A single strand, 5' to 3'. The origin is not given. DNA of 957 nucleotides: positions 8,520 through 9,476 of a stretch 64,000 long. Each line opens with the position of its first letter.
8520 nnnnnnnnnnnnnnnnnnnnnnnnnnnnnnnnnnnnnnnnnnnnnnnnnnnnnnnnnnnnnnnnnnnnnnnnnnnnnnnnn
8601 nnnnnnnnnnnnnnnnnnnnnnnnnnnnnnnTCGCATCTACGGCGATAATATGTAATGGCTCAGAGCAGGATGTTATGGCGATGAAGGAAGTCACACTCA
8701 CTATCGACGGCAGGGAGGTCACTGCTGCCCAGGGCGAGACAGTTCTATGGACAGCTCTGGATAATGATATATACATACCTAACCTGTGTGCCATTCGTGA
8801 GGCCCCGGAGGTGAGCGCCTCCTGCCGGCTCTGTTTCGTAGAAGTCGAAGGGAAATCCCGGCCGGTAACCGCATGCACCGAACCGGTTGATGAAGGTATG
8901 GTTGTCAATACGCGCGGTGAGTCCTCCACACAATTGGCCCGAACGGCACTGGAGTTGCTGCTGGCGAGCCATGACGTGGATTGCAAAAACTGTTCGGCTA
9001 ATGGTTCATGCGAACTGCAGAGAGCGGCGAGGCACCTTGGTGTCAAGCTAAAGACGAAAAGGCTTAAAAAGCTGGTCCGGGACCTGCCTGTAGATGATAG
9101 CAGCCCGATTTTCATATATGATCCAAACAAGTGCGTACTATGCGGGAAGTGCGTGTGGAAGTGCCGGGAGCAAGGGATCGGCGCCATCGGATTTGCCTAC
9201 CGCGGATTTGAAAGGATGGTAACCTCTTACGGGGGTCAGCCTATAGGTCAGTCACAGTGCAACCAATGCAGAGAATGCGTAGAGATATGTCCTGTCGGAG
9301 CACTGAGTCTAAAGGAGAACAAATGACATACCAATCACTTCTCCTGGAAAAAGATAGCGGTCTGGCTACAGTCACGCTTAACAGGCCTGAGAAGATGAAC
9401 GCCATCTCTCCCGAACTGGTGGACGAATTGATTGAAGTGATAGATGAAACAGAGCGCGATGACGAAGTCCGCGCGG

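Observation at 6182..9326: NuoE-NuoF-NuoG(N-terminal only) trio without a catalytic partner: HoxEFU / Stn-type diaphorase module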

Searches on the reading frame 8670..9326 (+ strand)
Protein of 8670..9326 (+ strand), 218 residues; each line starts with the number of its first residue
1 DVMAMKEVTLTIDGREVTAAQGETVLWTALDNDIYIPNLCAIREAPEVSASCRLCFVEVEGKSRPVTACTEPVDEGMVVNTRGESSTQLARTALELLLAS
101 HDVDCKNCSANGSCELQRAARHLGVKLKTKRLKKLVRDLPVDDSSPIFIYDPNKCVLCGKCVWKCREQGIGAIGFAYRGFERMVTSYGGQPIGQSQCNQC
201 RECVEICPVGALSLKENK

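Call 4: search_protein_families(library=pfam, proteins=[window:8670-9326:+])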
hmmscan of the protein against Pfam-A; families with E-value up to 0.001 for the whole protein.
window:8670-9326:+ (218 aa): 10 families
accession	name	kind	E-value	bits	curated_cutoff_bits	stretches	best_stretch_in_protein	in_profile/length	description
PF13510.11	Fer2_4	-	4.1e-20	72.1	22.8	1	6-82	2-80/82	2Fe-2S iron-sulfur cluster binding domain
PF10588.14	NADH-G_4Fe-4S_3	-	2.2e-12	46.7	27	1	91-126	2-37/40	NADH-ubiquinone oxidoreductase-G iron-sulfur binding region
PF12837.12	Fer4_6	-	3.8e-08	33.3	25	2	195-212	7-24/24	4Fe-4S binding domain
PF00037.32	Fer4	-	5.1e-08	32.9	21.1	2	194-212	5-23/24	4Fe-4S binding domain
PF14697.11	Fer4_21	-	5.3e-08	33.3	35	1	151-212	4-57/59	4Fe-4S dicluster domain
PF12838.12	Fer4_7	-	3.2e-06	27.9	27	1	154-211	1-52/52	4Fe-4S dicluster domain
PF22117.2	Fer4_Nqo3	-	3.1e-05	24.5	27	1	151-212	7-66/67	NADH-quinone oxidoreductase subunit 3, ferredoxin-like domain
PF13187.11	Fer4_9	-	0.00011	22.6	27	1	154-211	1-51/52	4Fe-4S dicluster domain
PF13237.11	Fer4_10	-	0.00014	22.1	25.5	1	149-208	3-53/53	4Fe-4S dicluster domain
PF12797.12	Fer4_2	-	0.0003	21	24.5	0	147-165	2-20/22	4Fe-4S binding domain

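Call 9: search_protein_families(library=ncbifam, proteins=[window:8670-9326:+])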
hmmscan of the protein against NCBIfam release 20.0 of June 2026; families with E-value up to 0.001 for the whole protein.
window:8670-9326:+ (218 aa): 23 families
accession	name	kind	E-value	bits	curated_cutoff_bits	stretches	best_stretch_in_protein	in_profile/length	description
NF040763.1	FeFe_hydrog_A6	exception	1.2e-55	189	765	1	8-217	1-210/571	NADH-dependent [FeFe] hydrogenase, group A6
NF005745.0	PRK07569.1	equivalog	3.8e-51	173.7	333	1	5-215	1-210/238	bidirectional hydrogenase complex protein HoxU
NF040762.1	Hydr_FeFe_Clost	exception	1.5e-38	132.8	900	1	9-215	2-207/572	ferredoxin hydrogenase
NF006305.0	PRK08493.1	equivalog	3e-33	114.9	591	2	8-170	2-159/819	NADH-quinone oxidoreductase subunit G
TIGR01973.1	NuoG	equivalog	1.2e-32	113.5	470.05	1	10-215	1-201/606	NADH-quinone oxidoreductase subunit NuoG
NF005895.0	PRK07860.1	equivalog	2.5e-30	105.2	802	1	4-213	14-221/811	NADH-quinone oxidoreductase subunit G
NF009454.0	PRK12814.1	equivalog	5e-23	81.3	916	1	5-108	1-103/657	putative NADPH-dependent glutamate synthase small subunit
TIGR02512.1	FeFe_hydrog_A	subfamily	2.4e-10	39.8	405.95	1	150-216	4-71/375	[FeFe] hydrogenase, group A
NF042909.1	FMH_DH_FwdF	exception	7.9e-07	28.5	375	1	101-217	50-160/336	tungsten-dependent formylmethanofuran dehydrogenase subunit FwdF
NF045874.1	Vhu_polyferre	exception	7e-06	25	600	1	141-218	78-151/381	F420-non-reducing hydrogenase associated-polyferredoxin VhuB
TIGR02912.1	sulfite_red_C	equivalog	7.7e-06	25.1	324.1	1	150-217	166-223/314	sulfite reductase subunit C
TIGR02494.1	PFLE_PFLC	subfamily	1.3e-05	24.6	174.35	1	145-215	40-100/293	glycyl-radical enzyme activating protein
NF006183.0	PRK08318.1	equivalog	1.7e-05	23.8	335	1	151-216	340-399/422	NAD-dependent dihydropyrimidine dehydrogenase subunit PreA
NF006221.0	PRK08348.1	subfamily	2.1e-05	24.2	124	1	148-215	39-95/136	NADH-plastoquinone oxidoreductase subunit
NF038196.1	ferrodoxin_EFR1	subfamily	8.1e-05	22.8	75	0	125-216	159-233/242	EFR1 family ferrodoxin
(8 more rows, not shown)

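Call 32: search_solved_structures(query=window:8670-9326:+, show_alignments=3, max_evalue=1e-10)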
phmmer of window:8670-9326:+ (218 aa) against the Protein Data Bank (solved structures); distinct sequences matched with E-value up to 1e-10: 70 (the best 60 are shown).
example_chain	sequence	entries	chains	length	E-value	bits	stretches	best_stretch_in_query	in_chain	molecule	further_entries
7p5h_A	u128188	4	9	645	1.2e-43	152.5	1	10-216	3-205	Fe-hydrogenase, subunit alpha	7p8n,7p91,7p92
8a6t_A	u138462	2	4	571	6.9e-43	150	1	6-215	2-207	Electron bifurcating hydrogenase subunit HydA1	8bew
7t2r_A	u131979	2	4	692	3.4e-40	141.3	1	5-216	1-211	NiFe hydrogenase subunit A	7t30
6tg9_A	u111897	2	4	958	4.2e-38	134.4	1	8-213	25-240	Formate dehydrogenase subunit alpha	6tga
9wxb_B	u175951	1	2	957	9.1e-37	130.1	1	8-213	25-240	Formate dehydrogenase alpha subunit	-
7q4v_A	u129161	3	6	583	9.3e-35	123.5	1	5-215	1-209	Iron hydrogenase HydA1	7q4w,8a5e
9bov_A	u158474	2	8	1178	7e-29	104.3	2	6-107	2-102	Molybdopterin oxidoreductase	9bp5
8oh5_C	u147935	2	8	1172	1.3e-28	103.5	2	5-116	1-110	Formate dehydrogenase-O, major subunit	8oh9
7q5y_A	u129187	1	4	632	2e-28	102.8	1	7-215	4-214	NADH dehydrogenase I chain G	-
5xf9_B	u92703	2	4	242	4.8e-28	101.5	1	8-215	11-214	NAD-reducing hydrogenase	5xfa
7zm7_A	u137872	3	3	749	1.4e-25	93.5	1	6-215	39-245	NADH-ubiquinone oxidoreductase-like protein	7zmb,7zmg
7tgh_S1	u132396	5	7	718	7.9e-25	91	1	5-213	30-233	NADH-ubiquinone oxidoreductase 75 kDa subunit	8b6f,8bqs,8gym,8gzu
6gcs_A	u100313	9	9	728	5.8e-24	88.2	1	5-215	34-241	75-KDA PROTEIN (NUAM) | Subunit NUAM of NADH:Ubiquinone Oxidoreductase (Complex I) | NADH-ubiquinone oxidoreductase 78 kDa subunit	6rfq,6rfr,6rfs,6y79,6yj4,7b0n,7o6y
8e9g_G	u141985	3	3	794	8.9e-24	87.6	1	5-213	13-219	NADH-quinone oxidoreductase subunit G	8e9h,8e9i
9iho_G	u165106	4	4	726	1.7e-23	86.6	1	5-215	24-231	NUAM (75 kDa) subunit of mitochondrial NADH:ubiquinone oxidoreductase (Complex I)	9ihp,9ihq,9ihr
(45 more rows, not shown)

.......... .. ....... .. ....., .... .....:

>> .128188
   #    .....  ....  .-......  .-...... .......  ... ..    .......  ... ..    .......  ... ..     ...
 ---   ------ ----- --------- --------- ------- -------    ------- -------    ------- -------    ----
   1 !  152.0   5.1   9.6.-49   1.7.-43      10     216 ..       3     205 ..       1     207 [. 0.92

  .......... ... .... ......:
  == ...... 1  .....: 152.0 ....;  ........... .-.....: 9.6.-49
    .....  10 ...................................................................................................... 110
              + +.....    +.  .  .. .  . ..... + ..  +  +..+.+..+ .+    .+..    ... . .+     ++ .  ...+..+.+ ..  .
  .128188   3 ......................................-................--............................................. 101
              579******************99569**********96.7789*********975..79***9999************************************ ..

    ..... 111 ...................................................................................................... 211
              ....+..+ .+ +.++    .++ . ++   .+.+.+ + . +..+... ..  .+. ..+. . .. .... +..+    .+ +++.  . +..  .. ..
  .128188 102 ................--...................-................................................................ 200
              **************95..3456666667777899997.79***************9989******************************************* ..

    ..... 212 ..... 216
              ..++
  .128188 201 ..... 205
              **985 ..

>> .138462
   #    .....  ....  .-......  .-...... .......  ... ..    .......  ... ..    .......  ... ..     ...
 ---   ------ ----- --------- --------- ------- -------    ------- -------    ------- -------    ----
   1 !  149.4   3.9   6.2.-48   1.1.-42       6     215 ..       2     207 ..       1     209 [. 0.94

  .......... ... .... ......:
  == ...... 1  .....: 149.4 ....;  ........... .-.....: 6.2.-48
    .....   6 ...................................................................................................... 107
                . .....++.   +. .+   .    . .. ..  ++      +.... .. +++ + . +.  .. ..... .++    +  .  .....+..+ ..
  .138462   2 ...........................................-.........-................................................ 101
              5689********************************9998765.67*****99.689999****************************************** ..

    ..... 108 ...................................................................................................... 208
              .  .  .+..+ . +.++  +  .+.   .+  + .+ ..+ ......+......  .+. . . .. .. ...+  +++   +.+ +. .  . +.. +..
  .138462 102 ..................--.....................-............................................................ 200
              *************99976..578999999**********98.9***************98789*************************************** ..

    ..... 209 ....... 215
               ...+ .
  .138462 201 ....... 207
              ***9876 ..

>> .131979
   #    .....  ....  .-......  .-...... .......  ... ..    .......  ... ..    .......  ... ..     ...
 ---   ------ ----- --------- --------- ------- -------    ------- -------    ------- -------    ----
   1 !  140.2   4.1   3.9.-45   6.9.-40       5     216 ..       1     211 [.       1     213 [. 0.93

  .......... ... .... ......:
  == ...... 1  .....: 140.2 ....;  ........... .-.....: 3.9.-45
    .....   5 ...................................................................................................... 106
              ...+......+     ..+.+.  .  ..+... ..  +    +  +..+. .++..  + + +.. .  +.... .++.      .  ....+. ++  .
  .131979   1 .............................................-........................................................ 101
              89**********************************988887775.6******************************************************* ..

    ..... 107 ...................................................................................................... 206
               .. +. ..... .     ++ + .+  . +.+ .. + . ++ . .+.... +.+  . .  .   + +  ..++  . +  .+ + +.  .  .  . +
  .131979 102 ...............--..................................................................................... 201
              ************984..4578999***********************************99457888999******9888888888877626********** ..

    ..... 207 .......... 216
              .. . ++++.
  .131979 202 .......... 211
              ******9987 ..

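Call 55: find_homologous_proteins(query=window:8670-9326:+)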
Query window:8670-9326:+ (218 aa): 4345 proteins with E <= 0.001 among 4782 candidates; the best 120 are listed.
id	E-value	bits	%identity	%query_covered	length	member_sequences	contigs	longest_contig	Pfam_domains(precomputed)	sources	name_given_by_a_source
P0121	1.8e-142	490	100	99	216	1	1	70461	PF14697.12,PF13510.12,PF10588.15,PF12837.13,PF00037.33,PF12838.13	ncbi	ncbi:MAG: 2Fe-2S iron-sulfur cluster-binding protein [Dehalococcoidia bacterium]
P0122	8.0e-135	465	95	99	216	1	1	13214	PF14697.12,PF13510.12,PF10588.15,PF12837.13,PF00037.33,PF12838.13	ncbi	-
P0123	2.7e-110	385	77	97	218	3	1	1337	PF14697.12,PF13510.12,PF10588.15,PF12837.13,PF00037.33,PF12838.13,PF13187.12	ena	-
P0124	2.8e-110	385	77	98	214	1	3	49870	PF14697.12,PF13510.12,PF10588.15,PF12837.13,PF00037.33,PF12838.13,PF13237.12,PF13187.12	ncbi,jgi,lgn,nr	ncbi:MAG: (2Fe-2S)-binding protein [Chloroflexi bacterium]|nr:(2Fe-2S)-binding protein [Chloroflexot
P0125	9.1e-109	380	75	97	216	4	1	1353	PF14697.12,PF13510.12,PF10588.15,PF12837.13,PF00037.33,PF12838.13,PF13183.12,PF13187.12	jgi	jgi:formate dehydrogenase major subunit/NADH-quinone oxidoreductase subunit G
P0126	1.5e-108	380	74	98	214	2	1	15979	PF14697.12,PF13510.12,PF10588.15,PF12837.13,PF00037.33,PF12838.13,PF22117.3,PF13187.12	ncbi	-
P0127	1.6e-107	376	76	96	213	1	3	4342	PF14697.12,PF13510.12,PF10588.15,PF12837.13,PF00037.33,PF12838.13,PF22117.3,PF13237.12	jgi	-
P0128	2.2e-107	376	77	97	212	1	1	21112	PF14697.12,PF13510.12,PF10588.15,PF12837.13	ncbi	-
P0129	4.5e-107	375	74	98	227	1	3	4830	PF14697.12,PF13510.12,PF10588.15,PF12837.13,PF00037.33,PF12838.13,PF13237.12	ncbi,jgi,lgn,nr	ncbi:MAG: ferredoxin [Chloroflexi bacterium]|nr:ferredoxin [Chloroflexota bacterium]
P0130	6.1e-107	374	76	97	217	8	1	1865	PF14697.12,PF13510.12,PF10588.15,PF12837.13,PF00037.33,PF12838.13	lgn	-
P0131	1.4e-106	373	74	97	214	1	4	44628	PF14697.12,PF13510.12,PF10588.15,PF12837.13,PF00037.33,PF12838.13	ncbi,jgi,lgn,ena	-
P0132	3.9e-106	372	75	97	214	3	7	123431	PF14697.12,PF13510.12,PF10588.15,PF12837.13,PF00037.33,PF12838.13,PF22117.3,PF13237.12,PF13183.12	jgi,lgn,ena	jgi:bidirectional [NiFe] hydrogenase diaphorase subunit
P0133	1.9e-105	369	74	97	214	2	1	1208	PF14697.12,PF13510.12,PF10588.15,PF12837.13,PF00037.33,PF12838.13,PF22117.3,PF13237.12,PF13187.12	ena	-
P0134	2.5e-105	369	73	98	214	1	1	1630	PF14697.12,PF13510.12,PF10588.15,PF12837.13,PF00037.33,PF12838.13,PF22117.3,PF13237.12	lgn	-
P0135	8.9e-105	367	73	97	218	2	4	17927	PF14697.12,PF13510.12,PF10588.15,PF12837.13,PF00037.33,PF12838.13,PF22117.3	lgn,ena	-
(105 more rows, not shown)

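Call 56: find_encoding_contigs(protein=P0121, flank=10000, max_places=2)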
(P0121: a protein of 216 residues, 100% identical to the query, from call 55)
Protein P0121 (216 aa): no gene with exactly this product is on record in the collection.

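Call 71: predict_structure(alignment_id=A2)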
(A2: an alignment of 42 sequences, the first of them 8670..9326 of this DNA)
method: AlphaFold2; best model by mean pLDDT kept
length: 218 residues; sequences in the alignment: 42
mean_pLDDT: 45.0   pTM: 0.38
mean pLDDT of the five models: 45.0, 42.4, 41.7, 40.2, 38.6
residues with pLDDT >= 90: 0; 70-90: 2; 50-70: 83; < 50: 133
segments of 3 or more residues with pLDDT < 50: 1-4, 23-27, 33-83, 102-113, 128-137, 155-197
pLDDT, mean of each block of 10 residues (from residue 1): 52 57 50 42 30 29 30 35 51 56 45 51 56 46 61 46 41 29 27 43 54 61
secondary structure, 60 per line:
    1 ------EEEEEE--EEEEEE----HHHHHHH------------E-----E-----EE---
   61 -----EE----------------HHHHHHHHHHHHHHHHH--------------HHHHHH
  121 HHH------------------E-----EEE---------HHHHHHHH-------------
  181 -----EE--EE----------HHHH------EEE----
elements in order: E7-12 E15-20 H25-31 H84-100 H115-123 E148-150 H160-167 H202-205 E212-214

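Call 73: search_protein_representatives(protein=window:8670-9326:+)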
Query: 218 residues. Proteins with E-value up to 0.001 (for the whole library): 11794; up to 1e-10: 5744; up to 1e-30: 522. The best 150 are listed.
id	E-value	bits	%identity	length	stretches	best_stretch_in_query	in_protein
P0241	2.4e-89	315.0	63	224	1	5-217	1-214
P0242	4.4e-82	291.3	60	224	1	5-217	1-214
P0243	4.0e-74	265.3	43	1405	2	3-216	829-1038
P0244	9.6e-67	241.1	53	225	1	7-215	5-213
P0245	1.0e-61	224.8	50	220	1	8-216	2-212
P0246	2.0e-57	210.7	40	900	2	5-216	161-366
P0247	1.7e-56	207.7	47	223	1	5-217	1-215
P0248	4.1e-56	206.4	56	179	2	113-216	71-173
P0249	7.3e-56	205.6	46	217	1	8-217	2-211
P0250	9.1e-54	198.7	50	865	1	8-215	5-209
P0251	4.3e-53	196.5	61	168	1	81-216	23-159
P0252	3.0e-51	190.5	44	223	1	8-217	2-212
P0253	1.3e-50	188.5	46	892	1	8-216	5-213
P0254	1.8e-49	184.7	40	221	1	8-215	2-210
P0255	8.3e-49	182.5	53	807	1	58-216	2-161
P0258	3.3e-47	177.3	43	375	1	4-215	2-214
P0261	1.0e-46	175.7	43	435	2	8-212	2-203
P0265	2.1e-45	171.4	46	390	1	7-215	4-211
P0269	1.8e-44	168.3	47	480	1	10-213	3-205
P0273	1.2e-43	165.6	44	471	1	6-216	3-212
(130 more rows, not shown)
